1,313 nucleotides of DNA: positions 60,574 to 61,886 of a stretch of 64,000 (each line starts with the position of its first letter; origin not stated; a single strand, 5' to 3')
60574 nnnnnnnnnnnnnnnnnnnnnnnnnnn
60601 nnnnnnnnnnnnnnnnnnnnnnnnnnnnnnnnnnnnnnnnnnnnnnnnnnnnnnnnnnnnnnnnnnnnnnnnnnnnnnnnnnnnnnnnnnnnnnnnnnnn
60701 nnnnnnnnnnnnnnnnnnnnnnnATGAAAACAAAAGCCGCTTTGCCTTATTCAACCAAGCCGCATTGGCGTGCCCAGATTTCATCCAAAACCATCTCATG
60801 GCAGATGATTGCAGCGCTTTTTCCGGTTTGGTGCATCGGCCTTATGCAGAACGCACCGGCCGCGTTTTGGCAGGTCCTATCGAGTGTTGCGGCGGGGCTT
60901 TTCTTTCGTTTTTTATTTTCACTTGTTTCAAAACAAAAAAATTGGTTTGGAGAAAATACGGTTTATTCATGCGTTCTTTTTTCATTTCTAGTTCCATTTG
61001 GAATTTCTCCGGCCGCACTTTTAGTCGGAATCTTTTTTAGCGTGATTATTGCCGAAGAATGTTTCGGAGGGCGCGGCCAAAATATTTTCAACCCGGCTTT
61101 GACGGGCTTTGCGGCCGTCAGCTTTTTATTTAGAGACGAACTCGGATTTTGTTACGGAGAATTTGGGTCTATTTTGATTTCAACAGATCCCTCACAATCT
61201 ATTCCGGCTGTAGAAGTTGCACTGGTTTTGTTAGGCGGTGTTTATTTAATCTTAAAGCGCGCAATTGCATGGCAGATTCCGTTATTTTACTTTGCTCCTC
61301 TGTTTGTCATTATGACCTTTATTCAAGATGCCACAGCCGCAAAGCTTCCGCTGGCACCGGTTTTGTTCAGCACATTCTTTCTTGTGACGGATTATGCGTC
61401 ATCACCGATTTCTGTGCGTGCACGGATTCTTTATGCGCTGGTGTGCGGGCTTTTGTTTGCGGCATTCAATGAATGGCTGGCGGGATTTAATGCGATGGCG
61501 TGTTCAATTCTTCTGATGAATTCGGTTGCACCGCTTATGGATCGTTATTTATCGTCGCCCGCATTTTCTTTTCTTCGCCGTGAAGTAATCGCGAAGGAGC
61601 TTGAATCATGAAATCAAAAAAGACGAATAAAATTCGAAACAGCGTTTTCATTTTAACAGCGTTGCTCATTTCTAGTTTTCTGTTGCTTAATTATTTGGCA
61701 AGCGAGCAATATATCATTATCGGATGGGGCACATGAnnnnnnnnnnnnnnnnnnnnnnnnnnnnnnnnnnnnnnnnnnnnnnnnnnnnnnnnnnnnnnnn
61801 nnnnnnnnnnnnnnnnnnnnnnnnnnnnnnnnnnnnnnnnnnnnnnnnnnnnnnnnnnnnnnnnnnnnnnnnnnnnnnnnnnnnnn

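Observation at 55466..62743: Overlapped operon bioA-bioD-mnmA-larE-rnfC-rnfD ending in two highly divergent RnfA/E-like subunits, with no RnfG or RnfB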

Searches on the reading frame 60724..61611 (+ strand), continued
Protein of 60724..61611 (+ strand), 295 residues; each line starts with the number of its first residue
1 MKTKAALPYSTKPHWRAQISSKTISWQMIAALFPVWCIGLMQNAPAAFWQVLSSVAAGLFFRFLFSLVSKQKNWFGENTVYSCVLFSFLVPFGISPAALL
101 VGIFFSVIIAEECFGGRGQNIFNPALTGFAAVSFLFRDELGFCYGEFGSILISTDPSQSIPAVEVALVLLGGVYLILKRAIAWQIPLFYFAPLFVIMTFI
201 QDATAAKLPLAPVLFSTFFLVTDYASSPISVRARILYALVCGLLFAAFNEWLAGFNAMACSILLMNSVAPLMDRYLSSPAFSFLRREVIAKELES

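Call 88: search_solved_structures(query=A12, max_evalue=0.001, show_alignments=5)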
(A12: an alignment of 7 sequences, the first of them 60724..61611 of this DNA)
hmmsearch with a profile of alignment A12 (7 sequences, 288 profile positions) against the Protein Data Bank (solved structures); distinct sequences matched with E-value up to 0.001: 6.
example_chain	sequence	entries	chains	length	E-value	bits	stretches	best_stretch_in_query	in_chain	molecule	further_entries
9eri_D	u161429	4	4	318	2.9e-52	181.4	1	7-282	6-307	Na(+)-translocating ferredoxin:NAD(+) oxidoreductase complex subunit D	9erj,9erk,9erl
7zc6_D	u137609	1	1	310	2.7e-51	178.3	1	2-281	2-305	RnfD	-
8ahx_D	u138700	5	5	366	2.3e-39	139.1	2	147-281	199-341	Ion-translocating oxidoreductase complex subunit D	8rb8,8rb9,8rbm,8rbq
9lrr_B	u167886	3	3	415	1.4e-24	90.6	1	55-282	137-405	Na(+)-translocating NADH-quinone reductase subunit B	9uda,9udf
7xk3_B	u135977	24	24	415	2.7e-24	89.6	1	56-282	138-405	Na(+)-translocating NADH-quinone reductase subunit B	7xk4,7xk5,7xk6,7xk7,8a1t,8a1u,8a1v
9ud3_B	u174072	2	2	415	3.4e-24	89.3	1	56-282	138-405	Na(+)-translocating NADH-quinone reductase subunit B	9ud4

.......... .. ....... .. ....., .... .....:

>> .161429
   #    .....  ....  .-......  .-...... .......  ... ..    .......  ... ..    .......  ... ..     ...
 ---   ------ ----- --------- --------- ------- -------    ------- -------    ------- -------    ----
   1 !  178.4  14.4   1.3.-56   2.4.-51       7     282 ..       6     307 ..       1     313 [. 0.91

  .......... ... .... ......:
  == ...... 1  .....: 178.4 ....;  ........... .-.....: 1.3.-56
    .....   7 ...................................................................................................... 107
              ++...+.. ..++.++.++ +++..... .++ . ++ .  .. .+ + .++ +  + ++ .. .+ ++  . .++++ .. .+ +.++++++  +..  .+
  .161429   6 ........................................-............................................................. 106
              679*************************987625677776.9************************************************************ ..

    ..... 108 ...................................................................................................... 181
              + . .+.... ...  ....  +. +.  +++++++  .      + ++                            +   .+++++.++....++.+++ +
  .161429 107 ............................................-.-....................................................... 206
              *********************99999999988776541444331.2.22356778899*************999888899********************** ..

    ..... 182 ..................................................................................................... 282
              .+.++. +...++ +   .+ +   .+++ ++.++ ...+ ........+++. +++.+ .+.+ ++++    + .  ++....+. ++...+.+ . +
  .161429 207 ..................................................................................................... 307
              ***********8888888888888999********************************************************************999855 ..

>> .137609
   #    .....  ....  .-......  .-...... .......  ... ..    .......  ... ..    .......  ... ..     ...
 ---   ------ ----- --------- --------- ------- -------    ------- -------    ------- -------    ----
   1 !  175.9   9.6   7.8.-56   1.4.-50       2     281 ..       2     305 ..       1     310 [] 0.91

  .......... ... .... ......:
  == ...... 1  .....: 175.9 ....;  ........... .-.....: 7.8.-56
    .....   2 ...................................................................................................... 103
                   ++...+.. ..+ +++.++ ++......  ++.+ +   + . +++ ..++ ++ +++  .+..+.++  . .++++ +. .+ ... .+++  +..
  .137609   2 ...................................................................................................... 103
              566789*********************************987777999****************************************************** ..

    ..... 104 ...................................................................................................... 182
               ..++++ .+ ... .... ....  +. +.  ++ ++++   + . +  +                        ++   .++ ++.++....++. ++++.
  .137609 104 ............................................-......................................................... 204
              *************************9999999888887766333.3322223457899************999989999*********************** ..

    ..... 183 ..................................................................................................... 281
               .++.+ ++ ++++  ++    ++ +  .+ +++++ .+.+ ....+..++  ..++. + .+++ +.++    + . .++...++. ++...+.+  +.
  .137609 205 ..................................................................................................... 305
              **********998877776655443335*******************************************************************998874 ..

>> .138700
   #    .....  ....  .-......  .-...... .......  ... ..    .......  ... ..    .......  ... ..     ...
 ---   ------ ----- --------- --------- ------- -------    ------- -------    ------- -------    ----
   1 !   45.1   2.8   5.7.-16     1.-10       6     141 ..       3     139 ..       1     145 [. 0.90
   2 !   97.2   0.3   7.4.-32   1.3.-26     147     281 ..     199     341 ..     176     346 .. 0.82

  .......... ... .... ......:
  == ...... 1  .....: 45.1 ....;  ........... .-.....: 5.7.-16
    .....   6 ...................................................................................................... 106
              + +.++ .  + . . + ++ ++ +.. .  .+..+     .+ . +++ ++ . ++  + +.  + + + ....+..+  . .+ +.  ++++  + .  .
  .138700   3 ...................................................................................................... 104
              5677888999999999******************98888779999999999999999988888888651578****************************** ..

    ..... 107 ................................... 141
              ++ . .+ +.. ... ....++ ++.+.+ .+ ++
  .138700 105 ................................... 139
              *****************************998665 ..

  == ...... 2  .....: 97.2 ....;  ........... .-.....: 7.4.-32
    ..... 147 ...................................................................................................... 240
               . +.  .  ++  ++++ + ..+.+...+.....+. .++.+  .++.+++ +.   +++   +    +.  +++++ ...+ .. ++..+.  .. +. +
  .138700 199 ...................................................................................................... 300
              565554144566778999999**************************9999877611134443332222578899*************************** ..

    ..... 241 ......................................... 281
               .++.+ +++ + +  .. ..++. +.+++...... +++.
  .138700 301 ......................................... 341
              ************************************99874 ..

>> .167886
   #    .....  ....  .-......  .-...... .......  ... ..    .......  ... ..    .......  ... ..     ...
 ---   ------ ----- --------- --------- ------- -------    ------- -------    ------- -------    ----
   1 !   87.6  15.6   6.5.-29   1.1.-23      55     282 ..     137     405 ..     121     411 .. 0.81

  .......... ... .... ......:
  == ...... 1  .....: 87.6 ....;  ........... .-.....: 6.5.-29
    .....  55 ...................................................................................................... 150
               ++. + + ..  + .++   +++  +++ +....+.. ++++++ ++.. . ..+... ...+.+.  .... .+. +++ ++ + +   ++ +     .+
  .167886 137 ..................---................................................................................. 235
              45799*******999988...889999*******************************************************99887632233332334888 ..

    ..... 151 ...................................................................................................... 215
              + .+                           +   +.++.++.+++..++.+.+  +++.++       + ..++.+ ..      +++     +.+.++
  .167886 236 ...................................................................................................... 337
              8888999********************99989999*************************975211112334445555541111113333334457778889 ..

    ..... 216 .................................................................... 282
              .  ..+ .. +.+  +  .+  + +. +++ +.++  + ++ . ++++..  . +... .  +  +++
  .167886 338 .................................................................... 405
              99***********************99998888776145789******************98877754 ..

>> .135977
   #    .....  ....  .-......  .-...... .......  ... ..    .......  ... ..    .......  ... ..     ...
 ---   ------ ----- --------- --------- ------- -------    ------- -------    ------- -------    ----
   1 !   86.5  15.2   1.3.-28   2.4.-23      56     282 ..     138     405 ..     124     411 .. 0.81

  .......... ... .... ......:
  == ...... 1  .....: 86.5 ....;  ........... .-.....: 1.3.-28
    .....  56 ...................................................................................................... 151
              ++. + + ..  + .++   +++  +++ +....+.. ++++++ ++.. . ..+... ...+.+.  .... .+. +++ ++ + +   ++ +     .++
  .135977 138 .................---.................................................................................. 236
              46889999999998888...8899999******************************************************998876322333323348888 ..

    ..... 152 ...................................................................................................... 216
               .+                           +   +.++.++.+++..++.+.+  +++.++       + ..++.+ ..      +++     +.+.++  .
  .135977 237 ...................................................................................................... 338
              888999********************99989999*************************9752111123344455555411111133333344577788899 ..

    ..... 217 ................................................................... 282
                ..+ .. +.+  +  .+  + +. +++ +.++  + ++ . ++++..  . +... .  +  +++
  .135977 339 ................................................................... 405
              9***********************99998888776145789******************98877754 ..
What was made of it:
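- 60724..61611 (+): rnfD-like subunit (RnfD'). It has the NqrB/RnfD fold but lacks the flavinylated threonine and 25-60 residues of the surrounding periplasmic loop. The riboflavin-pocket residues are kept. The 7-sequence profile aligns end to end with solved RnfD 9eri_D (E=2.9e-52), with the Thr-bearing insert missing (call 88).
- On Rnf complex (RnfABCDGE): The profile scores E=2.9e-52 against 9eri_D over the full length (call 88).
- Closest known: Na+-NQR. Same: RnfD' aligns with NqrB (E about 1e-24), and its invariant Gly58 falls on NqrB Gly140 (call 88).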

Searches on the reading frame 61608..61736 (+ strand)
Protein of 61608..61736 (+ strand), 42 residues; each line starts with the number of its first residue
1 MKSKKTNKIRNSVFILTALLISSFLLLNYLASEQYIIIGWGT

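Call 3: search_protein_families(library=pfam, proteins=[window:61608-61736:+], max_evalue=1)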
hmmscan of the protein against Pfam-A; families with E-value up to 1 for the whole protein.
window:61608-61736:+ (42 aa): 0 families

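Call 4: search_protein_families(library=ncbifam, proteins=[window:61608-61736:+], max_evalue=1)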
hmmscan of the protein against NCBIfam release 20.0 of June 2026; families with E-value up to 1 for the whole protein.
window:61608-61736:+ (42 aa): 0 families
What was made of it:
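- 61608..61736 (+): 42-aa single-helix micro-protein in the operon slot of rnfG. Inferred to be the remnant membrane anchor of RnfG. No Pfam or NCBIfam hit (calls 3, 4).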
